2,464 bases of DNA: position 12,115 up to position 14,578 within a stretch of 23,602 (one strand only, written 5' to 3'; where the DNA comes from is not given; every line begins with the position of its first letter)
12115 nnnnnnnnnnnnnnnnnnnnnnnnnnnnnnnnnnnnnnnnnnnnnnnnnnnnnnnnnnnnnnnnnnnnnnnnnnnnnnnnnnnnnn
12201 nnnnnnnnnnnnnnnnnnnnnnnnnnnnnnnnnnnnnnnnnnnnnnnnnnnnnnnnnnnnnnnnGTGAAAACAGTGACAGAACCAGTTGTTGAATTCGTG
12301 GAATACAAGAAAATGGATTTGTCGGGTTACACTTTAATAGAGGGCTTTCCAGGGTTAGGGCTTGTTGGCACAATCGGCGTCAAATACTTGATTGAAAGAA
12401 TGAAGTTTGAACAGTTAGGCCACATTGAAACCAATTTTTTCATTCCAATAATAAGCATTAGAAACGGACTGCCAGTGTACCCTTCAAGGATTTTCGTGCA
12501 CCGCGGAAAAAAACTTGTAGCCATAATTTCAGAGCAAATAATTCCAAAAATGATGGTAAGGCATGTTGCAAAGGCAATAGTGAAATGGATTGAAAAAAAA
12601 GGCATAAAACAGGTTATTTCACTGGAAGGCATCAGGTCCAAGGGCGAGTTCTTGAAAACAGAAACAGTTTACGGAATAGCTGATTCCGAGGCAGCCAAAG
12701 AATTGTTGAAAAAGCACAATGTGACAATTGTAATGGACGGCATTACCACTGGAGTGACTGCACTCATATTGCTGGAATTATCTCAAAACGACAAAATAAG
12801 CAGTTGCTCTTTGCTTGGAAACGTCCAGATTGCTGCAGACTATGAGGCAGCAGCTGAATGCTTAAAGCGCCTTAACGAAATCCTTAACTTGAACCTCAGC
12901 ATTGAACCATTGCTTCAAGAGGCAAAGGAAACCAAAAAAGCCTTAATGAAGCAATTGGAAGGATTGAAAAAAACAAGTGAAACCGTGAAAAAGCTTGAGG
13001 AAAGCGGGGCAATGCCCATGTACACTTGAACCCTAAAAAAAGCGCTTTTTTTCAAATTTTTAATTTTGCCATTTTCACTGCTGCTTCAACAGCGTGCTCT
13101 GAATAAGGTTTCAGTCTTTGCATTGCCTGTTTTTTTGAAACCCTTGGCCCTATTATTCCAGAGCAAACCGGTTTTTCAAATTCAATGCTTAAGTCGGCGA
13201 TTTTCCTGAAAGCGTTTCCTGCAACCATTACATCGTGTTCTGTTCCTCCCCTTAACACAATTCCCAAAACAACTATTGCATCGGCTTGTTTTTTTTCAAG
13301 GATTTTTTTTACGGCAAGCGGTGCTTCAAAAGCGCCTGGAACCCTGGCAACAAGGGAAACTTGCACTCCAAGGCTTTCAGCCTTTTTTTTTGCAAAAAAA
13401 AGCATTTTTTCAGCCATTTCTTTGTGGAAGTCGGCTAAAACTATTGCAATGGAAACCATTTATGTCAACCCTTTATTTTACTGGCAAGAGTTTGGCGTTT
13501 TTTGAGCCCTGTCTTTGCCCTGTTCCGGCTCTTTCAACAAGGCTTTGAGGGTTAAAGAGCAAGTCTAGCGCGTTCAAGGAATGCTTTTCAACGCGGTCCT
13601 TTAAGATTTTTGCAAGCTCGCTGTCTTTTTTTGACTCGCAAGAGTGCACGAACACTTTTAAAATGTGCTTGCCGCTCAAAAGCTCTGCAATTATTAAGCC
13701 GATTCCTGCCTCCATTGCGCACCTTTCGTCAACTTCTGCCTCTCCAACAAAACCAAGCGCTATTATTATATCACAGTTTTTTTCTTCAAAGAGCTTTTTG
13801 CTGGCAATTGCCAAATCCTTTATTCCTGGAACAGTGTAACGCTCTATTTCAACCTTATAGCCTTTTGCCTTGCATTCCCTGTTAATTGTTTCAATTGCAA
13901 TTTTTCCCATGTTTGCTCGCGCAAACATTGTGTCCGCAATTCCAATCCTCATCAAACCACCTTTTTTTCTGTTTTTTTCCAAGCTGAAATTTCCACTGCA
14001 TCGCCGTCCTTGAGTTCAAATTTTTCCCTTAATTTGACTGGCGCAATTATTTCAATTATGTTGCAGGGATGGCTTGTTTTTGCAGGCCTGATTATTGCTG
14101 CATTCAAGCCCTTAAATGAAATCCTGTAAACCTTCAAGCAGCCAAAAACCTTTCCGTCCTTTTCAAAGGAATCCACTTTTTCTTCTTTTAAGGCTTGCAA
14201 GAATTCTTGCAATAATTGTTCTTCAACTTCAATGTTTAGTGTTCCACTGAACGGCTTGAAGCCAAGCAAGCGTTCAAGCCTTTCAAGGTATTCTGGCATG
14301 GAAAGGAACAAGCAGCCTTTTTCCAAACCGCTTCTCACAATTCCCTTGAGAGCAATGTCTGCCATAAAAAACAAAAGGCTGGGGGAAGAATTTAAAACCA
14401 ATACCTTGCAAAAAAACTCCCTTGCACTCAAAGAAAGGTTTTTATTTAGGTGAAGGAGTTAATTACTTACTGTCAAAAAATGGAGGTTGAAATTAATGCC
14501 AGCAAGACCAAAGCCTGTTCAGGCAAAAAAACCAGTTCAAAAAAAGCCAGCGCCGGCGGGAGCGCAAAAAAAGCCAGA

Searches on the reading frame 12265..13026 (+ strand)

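Call 27: search_protein_families(library=pfam, proteins=[window:12265-13026:+], max_evalue=0.01)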
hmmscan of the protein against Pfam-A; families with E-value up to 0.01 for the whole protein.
window:12265-13026:+ (254 aa): 2 families
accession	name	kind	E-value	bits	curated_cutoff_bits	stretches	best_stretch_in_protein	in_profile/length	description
PF09754.15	PAC2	-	9.6e-36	124.1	25.8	1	24-230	1-214/215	PAC2 family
PF00202.27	Aminotran_3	-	0.0006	19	30.5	0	201-250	301-345/403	Aminotransferase class-III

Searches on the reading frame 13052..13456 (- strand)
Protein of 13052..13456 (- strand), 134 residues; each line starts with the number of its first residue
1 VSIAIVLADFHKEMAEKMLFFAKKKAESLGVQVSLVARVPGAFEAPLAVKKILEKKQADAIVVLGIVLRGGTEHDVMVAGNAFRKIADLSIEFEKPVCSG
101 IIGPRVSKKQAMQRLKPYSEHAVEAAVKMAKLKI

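Call 27: search_protein_families(library=pfam, proteins=[window:13052-13456:-], max_evalue=0.01)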
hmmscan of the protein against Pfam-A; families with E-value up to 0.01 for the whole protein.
window:13052-13456:- (134 aa): 1 family
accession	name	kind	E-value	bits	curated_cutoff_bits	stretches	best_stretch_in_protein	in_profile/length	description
PF00885.24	DMRL_synthase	-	1e-33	116.6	26.7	1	2-132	3-137/139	6,7-dimethyl-8-ribityllumazine synthase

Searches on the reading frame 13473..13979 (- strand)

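Call 27: search_protein_families(library=pfam, proteins=[window:13473-13979:-], max_evalue=0.01)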
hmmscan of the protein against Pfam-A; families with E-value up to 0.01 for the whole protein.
window:13473-13979:- (168 aa): 1 family
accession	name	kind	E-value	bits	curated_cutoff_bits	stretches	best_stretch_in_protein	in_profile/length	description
PF00885.24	DMRL_synthase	-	3.5e-10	40.4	26.7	1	10-106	2-99/139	6,7-dimethyl-8-ribityllumazine synthase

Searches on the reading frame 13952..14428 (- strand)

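Call 28: search_protein_families(library=pfam, proteins=[window:13952-14428:-], max_evalue=0.01)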
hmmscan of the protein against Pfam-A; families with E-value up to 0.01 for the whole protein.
window:13952-14428:- (158 aa): 1 family
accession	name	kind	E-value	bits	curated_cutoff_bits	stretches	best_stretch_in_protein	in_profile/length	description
PF01982.22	CTP-dep_RFKase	-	3.2e-34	117.9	25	1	31-148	1-120/121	Domain of unknown function DUF120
